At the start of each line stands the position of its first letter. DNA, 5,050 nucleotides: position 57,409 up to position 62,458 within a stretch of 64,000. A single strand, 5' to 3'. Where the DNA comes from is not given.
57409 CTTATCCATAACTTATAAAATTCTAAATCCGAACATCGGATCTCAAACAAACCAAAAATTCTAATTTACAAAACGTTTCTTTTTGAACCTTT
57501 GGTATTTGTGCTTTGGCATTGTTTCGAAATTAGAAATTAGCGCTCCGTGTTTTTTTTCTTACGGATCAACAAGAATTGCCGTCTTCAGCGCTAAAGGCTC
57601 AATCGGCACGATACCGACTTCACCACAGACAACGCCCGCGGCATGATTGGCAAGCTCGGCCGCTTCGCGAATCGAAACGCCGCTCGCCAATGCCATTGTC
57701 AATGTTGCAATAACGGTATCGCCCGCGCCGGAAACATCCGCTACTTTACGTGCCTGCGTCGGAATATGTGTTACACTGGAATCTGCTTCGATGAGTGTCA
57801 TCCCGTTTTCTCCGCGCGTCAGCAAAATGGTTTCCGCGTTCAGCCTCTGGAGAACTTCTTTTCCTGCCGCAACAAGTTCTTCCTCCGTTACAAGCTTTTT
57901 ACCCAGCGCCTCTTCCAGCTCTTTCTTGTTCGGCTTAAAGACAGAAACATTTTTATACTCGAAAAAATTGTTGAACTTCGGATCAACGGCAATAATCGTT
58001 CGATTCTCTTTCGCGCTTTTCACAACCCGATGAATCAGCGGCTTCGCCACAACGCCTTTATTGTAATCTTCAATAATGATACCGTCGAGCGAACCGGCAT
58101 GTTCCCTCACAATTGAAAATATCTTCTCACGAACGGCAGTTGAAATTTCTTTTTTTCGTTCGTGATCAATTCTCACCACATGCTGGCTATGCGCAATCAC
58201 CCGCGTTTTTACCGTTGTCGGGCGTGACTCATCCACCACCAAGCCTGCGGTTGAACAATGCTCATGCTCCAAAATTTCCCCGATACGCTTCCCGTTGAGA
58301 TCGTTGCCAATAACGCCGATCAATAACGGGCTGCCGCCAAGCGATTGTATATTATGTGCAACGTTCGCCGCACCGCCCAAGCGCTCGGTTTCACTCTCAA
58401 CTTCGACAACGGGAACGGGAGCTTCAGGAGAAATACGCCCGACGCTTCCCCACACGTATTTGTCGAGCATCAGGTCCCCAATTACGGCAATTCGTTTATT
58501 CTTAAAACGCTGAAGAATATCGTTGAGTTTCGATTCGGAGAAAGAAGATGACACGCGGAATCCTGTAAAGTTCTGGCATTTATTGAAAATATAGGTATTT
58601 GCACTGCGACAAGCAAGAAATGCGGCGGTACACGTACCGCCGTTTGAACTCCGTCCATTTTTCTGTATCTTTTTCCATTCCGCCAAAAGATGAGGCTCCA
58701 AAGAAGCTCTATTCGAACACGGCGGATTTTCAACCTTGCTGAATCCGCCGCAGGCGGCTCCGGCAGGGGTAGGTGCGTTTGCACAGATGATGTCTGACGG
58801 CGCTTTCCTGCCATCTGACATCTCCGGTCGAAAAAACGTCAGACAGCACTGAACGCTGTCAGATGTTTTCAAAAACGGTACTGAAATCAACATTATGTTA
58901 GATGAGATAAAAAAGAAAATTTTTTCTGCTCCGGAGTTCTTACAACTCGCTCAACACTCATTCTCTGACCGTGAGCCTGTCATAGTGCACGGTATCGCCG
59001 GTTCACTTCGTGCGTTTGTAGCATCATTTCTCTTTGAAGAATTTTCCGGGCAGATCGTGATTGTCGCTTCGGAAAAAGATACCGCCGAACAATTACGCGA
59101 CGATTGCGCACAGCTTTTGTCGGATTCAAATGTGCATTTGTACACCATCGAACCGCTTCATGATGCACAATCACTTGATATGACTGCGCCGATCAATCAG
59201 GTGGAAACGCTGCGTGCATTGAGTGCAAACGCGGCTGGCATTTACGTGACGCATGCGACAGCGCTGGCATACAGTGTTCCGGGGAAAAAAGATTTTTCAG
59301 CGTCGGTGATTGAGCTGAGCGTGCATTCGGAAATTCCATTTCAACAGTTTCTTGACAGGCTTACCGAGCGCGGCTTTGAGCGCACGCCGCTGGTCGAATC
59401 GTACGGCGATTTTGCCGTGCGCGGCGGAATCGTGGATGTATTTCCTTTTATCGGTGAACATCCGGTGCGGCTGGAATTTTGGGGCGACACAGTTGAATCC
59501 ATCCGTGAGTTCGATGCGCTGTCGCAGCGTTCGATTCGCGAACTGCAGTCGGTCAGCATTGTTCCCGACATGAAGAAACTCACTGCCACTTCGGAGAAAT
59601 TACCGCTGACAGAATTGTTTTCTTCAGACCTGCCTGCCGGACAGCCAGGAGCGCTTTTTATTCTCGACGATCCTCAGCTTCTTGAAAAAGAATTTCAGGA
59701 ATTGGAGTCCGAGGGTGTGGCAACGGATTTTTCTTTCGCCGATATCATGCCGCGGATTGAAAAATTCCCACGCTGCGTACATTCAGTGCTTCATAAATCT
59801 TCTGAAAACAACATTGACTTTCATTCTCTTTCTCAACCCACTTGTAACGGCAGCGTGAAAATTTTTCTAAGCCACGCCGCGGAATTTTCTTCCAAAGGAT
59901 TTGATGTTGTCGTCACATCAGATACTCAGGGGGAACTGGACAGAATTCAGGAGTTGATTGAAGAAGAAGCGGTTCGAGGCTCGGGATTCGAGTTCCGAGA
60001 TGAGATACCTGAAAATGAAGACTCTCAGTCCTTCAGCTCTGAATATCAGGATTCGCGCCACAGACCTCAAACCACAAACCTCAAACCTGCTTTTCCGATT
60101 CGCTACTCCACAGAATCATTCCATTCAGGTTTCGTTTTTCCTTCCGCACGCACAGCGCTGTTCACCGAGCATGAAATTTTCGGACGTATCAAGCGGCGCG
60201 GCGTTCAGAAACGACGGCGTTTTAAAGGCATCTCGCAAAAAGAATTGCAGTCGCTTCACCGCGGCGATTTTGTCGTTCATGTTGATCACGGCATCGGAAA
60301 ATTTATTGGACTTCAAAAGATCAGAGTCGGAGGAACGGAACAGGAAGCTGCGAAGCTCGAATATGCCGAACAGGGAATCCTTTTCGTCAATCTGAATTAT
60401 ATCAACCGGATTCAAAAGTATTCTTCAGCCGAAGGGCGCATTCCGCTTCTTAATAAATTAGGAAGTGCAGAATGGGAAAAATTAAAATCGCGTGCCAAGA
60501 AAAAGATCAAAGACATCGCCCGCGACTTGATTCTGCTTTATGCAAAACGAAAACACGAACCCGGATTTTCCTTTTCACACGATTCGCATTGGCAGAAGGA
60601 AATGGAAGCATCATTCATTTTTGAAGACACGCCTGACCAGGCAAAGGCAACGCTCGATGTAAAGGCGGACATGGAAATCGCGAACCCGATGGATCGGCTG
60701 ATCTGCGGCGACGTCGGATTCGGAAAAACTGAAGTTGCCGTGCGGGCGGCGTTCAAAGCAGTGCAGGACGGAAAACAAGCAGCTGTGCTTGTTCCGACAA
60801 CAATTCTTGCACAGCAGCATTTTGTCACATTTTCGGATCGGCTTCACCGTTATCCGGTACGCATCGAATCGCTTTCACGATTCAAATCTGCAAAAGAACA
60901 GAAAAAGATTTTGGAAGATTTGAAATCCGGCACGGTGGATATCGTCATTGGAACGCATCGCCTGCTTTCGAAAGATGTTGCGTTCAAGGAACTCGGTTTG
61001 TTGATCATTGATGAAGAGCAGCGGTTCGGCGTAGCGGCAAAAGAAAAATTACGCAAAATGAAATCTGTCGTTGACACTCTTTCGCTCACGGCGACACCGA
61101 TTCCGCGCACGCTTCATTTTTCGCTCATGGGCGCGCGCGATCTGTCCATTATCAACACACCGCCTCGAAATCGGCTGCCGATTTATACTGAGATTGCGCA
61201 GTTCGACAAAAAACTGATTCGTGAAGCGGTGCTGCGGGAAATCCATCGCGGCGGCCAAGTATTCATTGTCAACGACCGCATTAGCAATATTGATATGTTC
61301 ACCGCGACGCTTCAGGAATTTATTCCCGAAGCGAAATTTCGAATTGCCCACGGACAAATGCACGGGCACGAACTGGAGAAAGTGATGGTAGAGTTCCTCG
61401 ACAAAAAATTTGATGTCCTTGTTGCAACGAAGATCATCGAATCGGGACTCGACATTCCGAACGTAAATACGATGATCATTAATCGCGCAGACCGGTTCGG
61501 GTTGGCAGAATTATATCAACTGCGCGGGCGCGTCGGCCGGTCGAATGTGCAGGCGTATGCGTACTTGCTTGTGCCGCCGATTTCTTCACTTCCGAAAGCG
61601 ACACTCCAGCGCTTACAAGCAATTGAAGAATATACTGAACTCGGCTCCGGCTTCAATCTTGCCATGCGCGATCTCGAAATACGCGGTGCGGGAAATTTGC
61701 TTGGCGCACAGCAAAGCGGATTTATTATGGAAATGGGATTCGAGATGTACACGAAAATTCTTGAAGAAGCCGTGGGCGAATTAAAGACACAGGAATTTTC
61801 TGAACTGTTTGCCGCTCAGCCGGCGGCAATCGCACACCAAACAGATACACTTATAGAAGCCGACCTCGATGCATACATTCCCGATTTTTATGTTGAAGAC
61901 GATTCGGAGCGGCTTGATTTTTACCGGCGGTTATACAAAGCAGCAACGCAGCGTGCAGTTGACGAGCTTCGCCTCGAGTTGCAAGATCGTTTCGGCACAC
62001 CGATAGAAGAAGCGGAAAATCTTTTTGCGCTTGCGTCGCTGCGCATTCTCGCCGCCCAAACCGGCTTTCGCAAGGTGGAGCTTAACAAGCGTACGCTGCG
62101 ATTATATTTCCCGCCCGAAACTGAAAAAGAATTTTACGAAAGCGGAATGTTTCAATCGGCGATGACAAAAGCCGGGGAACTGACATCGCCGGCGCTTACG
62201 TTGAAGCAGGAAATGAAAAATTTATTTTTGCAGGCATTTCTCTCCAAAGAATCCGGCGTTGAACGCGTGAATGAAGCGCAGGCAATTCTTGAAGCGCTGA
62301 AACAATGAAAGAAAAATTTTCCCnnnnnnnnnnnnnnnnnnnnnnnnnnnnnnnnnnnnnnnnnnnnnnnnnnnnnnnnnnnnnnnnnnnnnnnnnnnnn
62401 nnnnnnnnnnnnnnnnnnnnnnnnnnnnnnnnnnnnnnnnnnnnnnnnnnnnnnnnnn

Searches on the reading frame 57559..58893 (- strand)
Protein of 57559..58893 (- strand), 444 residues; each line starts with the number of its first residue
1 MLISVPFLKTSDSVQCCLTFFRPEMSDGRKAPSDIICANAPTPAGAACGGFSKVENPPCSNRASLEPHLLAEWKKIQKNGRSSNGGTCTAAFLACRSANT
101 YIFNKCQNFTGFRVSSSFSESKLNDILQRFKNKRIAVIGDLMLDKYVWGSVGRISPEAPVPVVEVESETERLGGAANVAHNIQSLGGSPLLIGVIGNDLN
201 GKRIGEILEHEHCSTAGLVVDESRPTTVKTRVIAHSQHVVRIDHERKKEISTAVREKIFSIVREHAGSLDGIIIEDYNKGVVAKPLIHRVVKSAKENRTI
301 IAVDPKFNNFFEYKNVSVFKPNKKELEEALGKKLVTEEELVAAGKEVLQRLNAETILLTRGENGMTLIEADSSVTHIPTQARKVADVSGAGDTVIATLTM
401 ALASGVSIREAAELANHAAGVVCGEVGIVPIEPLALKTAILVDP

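Call 3: search_protein_families(library=pfam, proteins=[window:57559-58893:-], max_evalue=0.01)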
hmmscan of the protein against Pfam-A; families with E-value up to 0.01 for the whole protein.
window:57559-58893:- (444 aa): 2 families
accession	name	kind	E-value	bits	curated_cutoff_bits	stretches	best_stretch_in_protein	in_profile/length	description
PF00294.29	PfkB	-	6.9e-40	137.7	25.8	1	133-427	2-294/302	pfkB family carbohydrate kinase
PF08543.17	Phos_pyr_kin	-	7.6e-08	32.5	27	1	314-416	118-225/246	Phosphomethylpyrimidine kinase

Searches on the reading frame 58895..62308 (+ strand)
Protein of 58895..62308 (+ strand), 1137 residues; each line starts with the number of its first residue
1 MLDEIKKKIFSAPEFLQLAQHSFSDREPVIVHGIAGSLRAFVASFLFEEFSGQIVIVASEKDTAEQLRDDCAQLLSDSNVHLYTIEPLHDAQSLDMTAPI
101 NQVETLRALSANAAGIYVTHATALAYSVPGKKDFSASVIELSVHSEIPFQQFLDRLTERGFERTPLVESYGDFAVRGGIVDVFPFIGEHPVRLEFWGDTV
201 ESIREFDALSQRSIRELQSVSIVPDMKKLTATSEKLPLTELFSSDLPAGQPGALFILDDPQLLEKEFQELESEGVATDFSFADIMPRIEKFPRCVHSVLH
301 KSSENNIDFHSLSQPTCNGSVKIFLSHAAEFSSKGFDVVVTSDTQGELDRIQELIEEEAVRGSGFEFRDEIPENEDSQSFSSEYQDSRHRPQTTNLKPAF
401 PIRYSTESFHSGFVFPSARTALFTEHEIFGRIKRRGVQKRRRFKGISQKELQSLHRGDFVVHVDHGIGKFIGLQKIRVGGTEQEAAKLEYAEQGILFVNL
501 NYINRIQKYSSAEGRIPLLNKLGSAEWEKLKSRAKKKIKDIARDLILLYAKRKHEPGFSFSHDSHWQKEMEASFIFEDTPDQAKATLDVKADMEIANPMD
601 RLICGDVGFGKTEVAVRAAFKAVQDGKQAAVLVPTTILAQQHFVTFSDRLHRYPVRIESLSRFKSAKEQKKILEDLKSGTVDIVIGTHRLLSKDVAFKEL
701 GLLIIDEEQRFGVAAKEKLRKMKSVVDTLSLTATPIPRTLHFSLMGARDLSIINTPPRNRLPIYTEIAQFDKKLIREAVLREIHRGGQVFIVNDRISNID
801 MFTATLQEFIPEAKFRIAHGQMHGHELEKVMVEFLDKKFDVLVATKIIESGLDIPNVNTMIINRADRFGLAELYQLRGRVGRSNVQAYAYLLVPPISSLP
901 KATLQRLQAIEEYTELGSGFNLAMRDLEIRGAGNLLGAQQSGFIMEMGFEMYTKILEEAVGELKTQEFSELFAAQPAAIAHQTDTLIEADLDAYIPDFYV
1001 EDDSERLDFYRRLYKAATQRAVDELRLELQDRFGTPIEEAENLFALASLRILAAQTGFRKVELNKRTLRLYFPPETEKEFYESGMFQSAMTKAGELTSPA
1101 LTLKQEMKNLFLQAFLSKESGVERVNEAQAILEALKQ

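Call 7: search_protein_families(library=pfam, proteins=[window:58895-62308:+], max_evalue=0.001)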
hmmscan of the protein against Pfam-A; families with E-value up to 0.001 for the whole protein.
window:58895-62308:+ (1137 aa): 8 families
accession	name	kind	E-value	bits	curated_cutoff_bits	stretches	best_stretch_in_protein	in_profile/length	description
PF03461.20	TRCF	-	1.8e-25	89.6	25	1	990-1081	2-93/95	TRCF domain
PF17757.6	UvrB_inter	-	5.9e-25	87.7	22.9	1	139-225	1-88/91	UvrB interaction domain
PF00270.35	DEAD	-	4e-24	85.7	26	1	595-739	11-163/167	DEAD/DEAH box helicase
PF00271.37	Helicase_C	-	3.3e-23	82.5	23.5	1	779-883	10-109/110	Helicase conserved C-terminal domain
PF02559.22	CarD_TRCF_RID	-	7.5e-15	55.2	23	1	454-510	1-57/57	CarD-like/TRCF RID domain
PF04851.21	ResIII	-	4.1e-10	40.3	22.5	1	579-735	5-162/164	Type III restriction enzyme, res subunit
PF22590.2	Cas3-like_C_2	-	0.00034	21.3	27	0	786-883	2-104/106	CRISPR-associated nuclease/helicase Cas3, C-terminal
PF19833.4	RecG_dom3_C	-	0.00063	20.2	26.8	0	918-946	3-31/87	ATP-dependent DNA helicase RecG, domain 3, C-terminal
